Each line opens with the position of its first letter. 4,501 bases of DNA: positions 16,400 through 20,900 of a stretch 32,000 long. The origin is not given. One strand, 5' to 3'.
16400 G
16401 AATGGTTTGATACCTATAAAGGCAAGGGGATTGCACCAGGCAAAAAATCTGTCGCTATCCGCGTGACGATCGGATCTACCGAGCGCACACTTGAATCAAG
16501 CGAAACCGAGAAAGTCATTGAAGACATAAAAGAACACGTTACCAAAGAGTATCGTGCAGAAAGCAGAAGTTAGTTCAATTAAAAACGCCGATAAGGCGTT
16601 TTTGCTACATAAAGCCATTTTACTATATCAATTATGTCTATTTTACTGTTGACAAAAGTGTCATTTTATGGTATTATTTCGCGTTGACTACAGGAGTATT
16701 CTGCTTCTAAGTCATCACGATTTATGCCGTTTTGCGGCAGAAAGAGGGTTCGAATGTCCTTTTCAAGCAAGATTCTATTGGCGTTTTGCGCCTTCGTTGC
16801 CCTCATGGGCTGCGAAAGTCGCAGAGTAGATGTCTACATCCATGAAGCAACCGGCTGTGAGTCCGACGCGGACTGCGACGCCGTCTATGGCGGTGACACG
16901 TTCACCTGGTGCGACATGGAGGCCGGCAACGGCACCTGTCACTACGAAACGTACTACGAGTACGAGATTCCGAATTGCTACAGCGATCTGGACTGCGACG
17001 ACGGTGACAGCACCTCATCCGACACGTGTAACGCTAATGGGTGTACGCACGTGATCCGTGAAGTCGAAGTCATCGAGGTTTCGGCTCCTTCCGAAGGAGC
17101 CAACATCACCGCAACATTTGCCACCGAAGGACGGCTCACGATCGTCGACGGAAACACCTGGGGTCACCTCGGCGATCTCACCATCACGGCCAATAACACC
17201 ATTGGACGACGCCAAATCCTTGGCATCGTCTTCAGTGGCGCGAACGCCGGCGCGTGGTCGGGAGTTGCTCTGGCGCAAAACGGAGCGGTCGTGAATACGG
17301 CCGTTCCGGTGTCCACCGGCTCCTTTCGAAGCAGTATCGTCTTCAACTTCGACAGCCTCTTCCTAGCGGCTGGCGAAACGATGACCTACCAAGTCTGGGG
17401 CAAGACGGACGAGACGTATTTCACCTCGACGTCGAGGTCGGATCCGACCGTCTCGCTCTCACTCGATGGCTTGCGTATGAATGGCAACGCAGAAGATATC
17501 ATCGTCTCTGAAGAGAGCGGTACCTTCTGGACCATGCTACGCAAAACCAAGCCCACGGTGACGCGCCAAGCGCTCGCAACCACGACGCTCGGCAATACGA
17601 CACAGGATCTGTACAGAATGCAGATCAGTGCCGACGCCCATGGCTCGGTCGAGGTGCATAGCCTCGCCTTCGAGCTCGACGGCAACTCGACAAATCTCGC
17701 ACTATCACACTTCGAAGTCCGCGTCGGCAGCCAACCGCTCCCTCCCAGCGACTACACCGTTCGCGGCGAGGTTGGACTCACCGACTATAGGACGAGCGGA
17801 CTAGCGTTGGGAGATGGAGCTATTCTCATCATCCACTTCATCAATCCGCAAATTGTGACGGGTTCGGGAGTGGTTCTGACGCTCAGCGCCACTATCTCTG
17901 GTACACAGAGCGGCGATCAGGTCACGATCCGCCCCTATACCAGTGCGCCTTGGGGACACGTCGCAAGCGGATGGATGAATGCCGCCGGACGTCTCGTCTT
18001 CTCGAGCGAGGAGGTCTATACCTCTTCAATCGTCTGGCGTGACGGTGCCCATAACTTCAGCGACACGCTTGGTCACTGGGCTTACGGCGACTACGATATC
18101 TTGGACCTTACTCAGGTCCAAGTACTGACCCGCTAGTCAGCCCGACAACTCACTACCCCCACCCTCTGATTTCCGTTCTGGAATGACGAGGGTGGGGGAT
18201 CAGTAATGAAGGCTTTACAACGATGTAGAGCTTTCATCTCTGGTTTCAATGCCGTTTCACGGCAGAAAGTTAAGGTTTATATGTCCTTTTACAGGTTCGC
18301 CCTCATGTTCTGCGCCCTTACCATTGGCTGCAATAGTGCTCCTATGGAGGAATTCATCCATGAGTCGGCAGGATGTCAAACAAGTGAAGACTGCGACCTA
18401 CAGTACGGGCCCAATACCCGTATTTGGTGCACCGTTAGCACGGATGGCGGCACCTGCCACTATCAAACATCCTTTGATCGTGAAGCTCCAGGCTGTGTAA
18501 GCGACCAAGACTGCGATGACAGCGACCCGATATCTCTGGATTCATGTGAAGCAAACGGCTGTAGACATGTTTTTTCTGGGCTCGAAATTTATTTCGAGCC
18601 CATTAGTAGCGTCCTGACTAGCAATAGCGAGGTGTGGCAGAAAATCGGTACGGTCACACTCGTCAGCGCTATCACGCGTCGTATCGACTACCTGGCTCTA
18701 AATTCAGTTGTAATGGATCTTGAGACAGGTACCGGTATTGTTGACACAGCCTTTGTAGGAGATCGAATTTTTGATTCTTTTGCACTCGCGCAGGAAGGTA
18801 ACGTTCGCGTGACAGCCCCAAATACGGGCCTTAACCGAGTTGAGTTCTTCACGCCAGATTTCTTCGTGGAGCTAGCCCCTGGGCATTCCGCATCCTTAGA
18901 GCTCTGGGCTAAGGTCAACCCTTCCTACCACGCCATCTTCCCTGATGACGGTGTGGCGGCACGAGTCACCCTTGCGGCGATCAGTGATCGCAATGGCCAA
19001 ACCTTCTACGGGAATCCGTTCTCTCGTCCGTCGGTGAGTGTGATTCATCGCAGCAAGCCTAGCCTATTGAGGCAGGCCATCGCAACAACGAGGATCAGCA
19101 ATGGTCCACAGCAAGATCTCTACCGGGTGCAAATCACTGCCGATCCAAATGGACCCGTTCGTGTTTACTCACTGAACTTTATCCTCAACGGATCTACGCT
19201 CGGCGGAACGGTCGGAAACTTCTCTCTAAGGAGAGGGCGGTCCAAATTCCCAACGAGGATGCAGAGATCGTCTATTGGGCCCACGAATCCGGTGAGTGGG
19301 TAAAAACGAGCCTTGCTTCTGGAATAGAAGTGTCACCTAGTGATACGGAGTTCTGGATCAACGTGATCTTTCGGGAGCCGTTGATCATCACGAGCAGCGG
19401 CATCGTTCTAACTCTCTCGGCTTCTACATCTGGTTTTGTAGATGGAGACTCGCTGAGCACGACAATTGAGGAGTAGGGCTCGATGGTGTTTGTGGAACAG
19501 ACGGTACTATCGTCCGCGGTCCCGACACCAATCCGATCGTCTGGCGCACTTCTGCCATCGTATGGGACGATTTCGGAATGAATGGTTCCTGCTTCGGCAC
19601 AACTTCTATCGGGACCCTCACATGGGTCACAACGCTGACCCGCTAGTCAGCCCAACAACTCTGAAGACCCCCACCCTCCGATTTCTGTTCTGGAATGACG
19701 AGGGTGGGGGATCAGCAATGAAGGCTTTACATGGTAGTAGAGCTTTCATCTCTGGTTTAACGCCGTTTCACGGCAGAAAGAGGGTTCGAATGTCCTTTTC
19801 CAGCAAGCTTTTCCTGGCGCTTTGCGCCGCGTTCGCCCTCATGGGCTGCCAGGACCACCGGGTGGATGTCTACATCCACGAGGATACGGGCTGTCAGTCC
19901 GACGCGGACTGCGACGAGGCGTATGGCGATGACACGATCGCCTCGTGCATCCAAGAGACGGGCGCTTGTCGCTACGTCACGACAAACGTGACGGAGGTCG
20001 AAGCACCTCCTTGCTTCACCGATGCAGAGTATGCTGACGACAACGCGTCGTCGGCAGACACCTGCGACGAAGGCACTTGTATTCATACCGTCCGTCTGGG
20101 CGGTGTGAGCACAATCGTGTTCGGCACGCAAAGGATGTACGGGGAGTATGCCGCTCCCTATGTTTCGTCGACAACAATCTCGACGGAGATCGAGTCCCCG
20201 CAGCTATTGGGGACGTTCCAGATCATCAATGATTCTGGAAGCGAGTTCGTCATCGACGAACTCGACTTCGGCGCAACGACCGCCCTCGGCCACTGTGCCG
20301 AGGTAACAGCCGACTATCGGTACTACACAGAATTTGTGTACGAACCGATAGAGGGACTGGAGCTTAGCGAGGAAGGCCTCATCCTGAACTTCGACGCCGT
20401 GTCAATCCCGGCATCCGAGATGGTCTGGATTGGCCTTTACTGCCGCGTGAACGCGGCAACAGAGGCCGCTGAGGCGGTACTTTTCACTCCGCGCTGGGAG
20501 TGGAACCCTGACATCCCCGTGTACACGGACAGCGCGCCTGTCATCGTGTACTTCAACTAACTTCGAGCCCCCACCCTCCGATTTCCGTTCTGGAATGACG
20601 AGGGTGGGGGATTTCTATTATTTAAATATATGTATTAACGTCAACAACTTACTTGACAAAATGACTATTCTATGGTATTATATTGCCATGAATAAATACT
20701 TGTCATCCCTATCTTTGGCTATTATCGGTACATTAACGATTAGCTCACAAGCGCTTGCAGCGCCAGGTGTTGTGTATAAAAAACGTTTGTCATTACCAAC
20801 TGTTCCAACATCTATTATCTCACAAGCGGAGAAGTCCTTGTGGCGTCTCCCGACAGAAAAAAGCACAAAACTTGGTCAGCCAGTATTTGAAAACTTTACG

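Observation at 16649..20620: GC-rich island carrying a tandem array of three divergent lipoprotein-like paralogues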

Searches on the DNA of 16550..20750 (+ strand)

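Call 77: search_rna_families(source=window, start=16550, end=20750, threshold=evalue, max_evalue=1)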
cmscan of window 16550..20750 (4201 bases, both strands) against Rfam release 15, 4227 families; matches with E-value up to 1: 1.
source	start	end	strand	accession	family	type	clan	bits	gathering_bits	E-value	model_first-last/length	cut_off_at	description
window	16577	16604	-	RF02054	STnc420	Gene; sRNA;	-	21.8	70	0.77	27-54/58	no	Salmonella enterica sRNA STnc420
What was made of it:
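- On Known RNA families (Rfam 15): At E<=1 over 16550-20750 the only hit is a chance match to the pheT terminator (call 77).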

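Call 85: build_rna_model(alignment_id=A7, structure=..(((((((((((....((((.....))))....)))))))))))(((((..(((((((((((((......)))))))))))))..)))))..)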
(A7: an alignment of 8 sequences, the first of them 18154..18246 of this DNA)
Model R1 built from alignment A7 (8 sequences, 93 columns); structure: as given.
model positions 93; base pairs 33; branch points 1; effective number of sequences 1.2; information 0.614 bits per position. Calibrated on 0.2 Mb of random sequence (short: E-values are rough).
structure used (alignment columns):
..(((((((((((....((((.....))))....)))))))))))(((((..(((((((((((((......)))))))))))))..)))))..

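Call 86: search_with_rna_model(model_id=R1, sources=[window, L001, L003, L004, L005, L006, L008, L009, L011, L012, L013, L014, L015, L016, L017, L018, L019, L020], max_evalue=0.01, make_alignment=true)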
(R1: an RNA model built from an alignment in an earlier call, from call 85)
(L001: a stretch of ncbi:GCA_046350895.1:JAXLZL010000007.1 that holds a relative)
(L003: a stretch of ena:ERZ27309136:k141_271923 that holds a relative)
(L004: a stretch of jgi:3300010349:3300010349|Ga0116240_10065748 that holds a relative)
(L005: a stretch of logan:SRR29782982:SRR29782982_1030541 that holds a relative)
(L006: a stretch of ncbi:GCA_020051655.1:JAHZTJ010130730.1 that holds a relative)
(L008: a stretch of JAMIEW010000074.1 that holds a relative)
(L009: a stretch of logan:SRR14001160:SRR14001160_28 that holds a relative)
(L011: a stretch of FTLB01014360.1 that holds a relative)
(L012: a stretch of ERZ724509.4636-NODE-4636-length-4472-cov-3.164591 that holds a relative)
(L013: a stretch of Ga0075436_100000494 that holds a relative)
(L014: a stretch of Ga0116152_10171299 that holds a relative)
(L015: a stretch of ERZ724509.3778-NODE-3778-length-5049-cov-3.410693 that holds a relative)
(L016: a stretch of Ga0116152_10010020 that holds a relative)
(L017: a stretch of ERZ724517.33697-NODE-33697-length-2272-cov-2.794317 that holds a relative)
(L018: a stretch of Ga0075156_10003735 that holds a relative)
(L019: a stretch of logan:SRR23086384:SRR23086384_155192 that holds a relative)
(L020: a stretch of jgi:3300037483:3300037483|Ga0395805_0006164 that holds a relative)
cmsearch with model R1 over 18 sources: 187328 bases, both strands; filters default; matches with E-value up to 0.01: 55.
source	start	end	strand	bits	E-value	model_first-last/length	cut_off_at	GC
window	18154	18246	+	110.3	1.7e-22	1-93/93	no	0.48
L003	4312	4404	+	110.3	1.7e-22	1-93/93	no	0.48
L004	1609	1701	+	110.3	1.7e-22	1-93/93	no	0.48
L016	5421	5513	-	110.3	1.7e-22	1-93/93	no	0.48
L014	896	988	+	109.9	2.1e-22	1-93/93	no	0.48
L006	1387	1479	+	109.2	3.2e-22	1-93/93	no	0.48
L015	3038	3130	+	107.4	7.8e-22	1-93/93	no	0.49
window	19666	19758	+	107.1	9.5e-22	1-93/93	no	0.51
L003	5826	5918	+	107.1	9.5e-22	1-93/93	no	0.51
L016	3907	3999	-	107.1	9.5e-22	1-93/93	no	0.51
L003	2790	2882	+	106.5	1.3e-21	1-93/93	no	0.51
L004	87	179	+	106.5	1.3e-21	1-93/93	no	0.51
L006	2948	3039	+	105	2.8e-21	1-93/93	no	0.45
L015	1468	1559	+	104.4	3.8e-21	1-93/93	no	0.49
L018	2354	2445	-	103.9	4.9e-21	1-93/93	no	0.48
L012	25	117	+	102.1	1.3e-20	1-93/93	no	0.52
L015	4263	4355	+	99.5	4.8e-20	1-93/93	no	0.47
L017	1136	1227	-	99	6.3e-20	1-93/93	no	0.5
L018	797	887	-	96.3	2.5e-19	1-93/93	no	0.46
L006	3475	3564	+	92.5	1.8e-18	1-93/93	no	0.41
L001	11292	11382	+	83.4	2e-16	1-93/93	no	0.54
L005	9335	9424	+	75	1.5e-14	1-93/93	no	0.44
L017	710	807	-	67.3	8.6e-13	1-93/93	no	0.49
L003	6726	6789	+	49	1.1e-08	1-93/93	no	0.47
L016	3036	3099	-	49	1.1e-08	1-93/93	no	0.47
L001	11934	12002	+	38.8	2.2e-06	1-93/93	no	0.42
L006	2990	3064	-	38.2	3.1e-06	1-93/93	no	0.47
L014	939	1011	-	35.4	1.3e-05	1-93/93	no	0.45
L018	2329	2403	+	33.1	4.3e-05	1-93/93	no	0.43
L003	4355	4429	-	32.8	4.9e-05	1-93/93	no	0.43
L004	1652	1726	-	32.8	4.9e-05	1-93/93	no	0.43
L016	5396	5470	+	32.8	4.9e-05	1-93/93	no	0.43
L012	68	140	-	31.4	0.0001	1-93/93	no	0.48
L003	1800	1875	+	31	0.00013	1-93/93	no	0.42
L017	1109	1185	+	30.3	0.00018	1-93/93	no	0.51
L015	3081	3156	-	29.8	0.00023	1-93/93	no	0.49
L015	1510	1582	-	29.3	0.0003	1-93/93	no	0.47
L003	5869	5941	-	29.3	0.0003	1-93/93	no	0.45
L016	3884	3956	+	29.3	0.0003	1-93/93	no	0.45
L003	2833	2909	-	29.2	0.00033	1-93/93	no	0.42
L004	130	206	-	29.2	0.00033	1-93/93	no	0.42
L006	1430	1500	-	29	0.00036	1-93/93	no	0.46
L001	11337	11378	-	28.7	0.00041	48-89/93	no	0.43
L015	4220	4309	-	26.1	0.0016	1-93/93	no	0.56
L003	6719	6772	-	25.9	0.0018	1-93/93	no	0.59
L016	3053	3106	+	25.9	0.0018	1-93/93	no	0.59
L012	535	629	+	25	0.0029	1-93/93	no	0.49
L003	1785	1845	-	24.7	0.0033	1-93/93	no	0.56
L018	755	844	+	24.1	0.0045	1-93/93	no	0.33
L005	9377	9451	-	23.1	0.0074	1-93/93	no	0.32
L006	3517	3583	-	23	0.008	1-93/93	no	0.31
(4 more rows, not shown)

Alignment A8: 55 matches aligned to the model, 150 columns, each read 5' to 3' on its own strand. Consensus structure (alignment columns), stored with it:
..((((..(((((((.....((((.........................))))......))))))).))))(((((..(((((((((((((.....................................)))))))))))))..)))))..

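Call 88: search_with_rna_model(model_id=R1, sources=[window, L001, L003, L004, L005, L006, L012, L014, L015, L016, L017, L018], max_evalue=1e-10, make_alignment=true)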
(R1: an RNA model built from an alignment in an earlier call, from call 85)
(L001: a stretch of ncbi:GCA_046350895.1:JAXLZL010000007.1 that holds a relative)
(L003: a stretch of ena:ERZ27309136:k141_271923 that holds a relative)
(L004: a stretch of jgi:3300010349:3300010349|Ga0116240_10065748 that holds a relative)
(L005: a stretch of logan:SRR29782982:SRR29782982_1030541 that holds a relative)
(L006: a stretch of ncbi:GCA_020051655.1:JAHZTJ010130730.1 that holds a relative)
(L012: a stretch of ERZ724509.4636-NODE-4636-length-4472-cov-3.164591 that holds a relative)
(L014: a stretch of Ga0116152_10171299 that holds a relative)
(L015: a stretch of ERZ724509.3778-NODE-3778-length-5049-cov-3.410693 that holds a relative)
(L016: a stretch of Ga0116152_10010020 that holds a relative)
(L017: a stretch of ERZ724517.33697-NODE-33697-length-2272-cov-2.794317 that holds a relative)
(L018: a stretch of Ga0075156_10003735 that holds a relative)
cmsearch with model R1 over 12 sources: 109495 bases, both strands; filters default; matches with E-value up to 1e-10: 23.
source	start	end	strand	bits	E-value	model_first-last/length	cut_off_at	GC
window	18154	18246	+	110.3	1e-22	1-93/93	no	0.48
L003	4312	4404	+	110.3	1e-22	1-93/93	no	0.48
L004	1609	1701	+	110.3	1e-22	1-93/93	no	0.48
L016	5421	5513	-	110.3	1e-22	1-93/93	no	0.48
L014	896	988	+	109.9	1.2e-22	1-93/93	no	0.48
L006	1387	1479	+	109.2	1.9e-22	1-93/93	no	0.48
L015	3038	3130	+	107.4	4.6e-22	1-93/93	no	0.49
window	19666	19758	+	107.1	5.6e-22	1-93/93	no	0.51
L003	5826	5918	+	107.1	5.6e-22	1-93/93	no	0.51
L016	3907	3999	-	107.1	5.6e-22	1-93/93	no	0.51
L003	2790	2882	+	106.5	7.3e-22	1-93/93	no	0.51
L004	87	179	+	106.5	7.3e-22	1-93/93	no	0.51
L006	2948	3039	+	105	1.6e-21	1-93/93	no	0.45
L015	1468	1559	+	104.4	2.2e-21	1-93/93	no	0.49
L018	2354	2445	-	103.9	2.9e-21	1-93/93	no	0.48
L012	25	117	+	102.1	7.4e-21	1-93/93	no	0.52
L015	4263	4355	+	99.5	2.8e-20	1-93/93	no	0.47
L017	1136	1227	-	99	3.7e-20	1-93/93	no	0.5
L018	797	887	-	96.3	1.5e-19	1-93/93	no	0.46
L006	3475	3564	+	92.5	1e-18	1-93/93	no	0.41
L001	11292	11382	+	83.4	1.2e-16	1-93/93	no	0.54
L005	9335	9424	+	75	9e-15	1-93/93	no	0.44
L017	710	807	-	67.3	5e-13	1-93/93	no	0.49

Alignment A9: 23 matches aligned to the model, 105 columns, each read 5' to 3' on its own strand. Consensus structure (alignment columns), stored with it:
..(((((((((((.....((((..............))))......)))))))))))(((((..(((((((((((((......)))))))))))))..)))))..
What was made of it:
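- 18154..18246 (+): Intercistronic structured RNA element, copy 1: HP1, 11-bp G+C stem; HP2, 5+13-bp stem. Covariance-model hit of 110 bits (calls 86, 88).
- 19666..19758 (+): Intercistronic structured RNA element, copy 2 (HP1 + HP2), followed by HP3 at 19762-19774. Covariance-model hit of 107 bits (call 88).
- The covariance model gives 23 strong hits in 12 loci, all in this type of locus (calls 86, 88).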
